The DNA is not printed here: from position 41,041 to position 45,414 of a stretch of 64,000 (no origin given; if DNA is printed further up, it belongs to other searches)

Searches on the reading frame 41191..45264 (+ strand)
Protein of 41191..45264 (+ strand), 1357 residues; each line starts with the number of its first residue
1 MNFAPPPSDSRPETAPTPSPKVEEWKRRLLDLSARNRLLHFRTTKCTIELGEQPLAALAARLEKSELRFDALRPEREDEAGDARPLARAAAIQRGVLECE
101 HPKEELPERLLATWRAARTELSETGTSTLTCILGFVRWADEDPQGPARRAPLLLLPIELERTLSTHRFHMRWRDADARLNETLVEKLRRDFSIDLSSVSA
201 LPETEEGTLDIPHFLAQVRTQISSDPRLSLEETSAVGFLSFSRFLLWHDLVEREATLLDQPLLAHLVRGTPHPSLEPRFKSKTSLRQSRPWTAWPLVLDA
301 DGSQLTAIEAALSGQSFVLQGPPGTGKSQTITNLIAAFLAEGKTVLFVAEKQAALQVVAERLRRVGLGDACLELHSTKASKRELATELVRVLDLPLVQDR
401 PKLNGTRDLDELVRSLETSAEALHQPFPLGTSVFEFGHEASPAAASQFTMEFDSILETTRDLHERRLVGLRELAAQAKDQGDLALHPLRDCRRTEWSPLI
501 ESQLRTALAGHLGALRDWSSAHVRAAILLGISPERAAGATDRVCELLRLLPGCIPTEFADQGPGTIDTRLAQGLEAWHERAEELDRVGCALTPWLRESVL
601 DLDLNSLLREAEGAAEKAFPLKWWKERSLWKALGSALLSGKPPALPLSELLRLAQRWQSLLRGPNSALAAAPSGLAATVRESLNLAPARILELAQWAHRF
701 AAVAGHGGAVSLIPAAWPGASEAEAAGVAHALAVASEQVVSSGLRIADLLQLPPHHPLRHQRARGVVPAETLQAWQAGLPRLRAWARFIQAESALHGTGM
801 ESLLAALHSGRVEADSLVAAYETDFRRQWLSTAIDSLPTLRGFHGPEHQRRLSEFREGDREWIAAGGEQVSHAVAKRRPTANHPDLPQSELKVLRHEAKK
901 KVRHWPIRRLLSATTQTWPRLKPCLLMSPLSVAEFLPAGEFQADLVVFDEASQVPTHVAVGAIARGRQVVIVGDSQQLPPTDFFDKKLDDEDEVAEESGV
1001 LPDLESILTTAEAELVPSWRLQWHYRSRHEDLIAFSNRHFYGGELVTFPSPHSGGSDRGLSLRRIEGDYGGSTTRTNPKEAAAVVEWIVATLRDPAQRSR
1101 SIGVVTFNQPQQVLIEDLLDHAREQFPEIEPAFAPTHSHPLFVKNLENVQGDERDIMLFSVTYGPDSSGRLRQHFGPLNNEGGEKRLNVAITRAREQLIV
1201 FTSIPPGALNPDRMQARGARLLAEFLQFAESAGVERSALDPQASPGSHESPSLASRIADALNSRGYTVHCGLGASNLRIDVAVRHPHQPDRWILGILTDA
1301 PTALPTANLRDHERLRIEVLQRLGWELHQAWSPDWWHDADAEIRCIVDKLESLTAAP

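Call 25: search_protein_families(library=pfam, proteins=[window:41191-45264:+], max_evalue=0.00001)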
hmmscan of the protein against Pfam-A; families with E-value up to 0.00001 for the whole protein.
window:41191-45264:+ (1357 aa): 6 families
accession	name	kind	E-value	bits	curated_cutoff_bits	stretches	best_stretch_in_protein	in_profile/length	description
PF13195.11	DUF4011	-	1.8e-32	113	22.2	1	28-187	1-158/158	Protein of unknown function (DUF4011)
PF18741.7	MTES_1575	-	3.7e-20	72.2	38.2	1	1256-1350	4-96/96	REase_MTES_1575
PF13086.12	AAA_11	-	2.7e-18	67.1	27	2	301-375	3-75/257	AAA domain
PF13087.12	AAA_12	-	9.6e-18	64.9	27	1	1017-1202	16-192/195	AAA domain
PF13604.12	AAA_30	-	2.5e-12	47.3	27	1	302-362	4-66/191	AAA domain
PF13245.12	AAA_19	-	4.5e-11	43.5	25.1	0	304-363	1-62/134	AAA domain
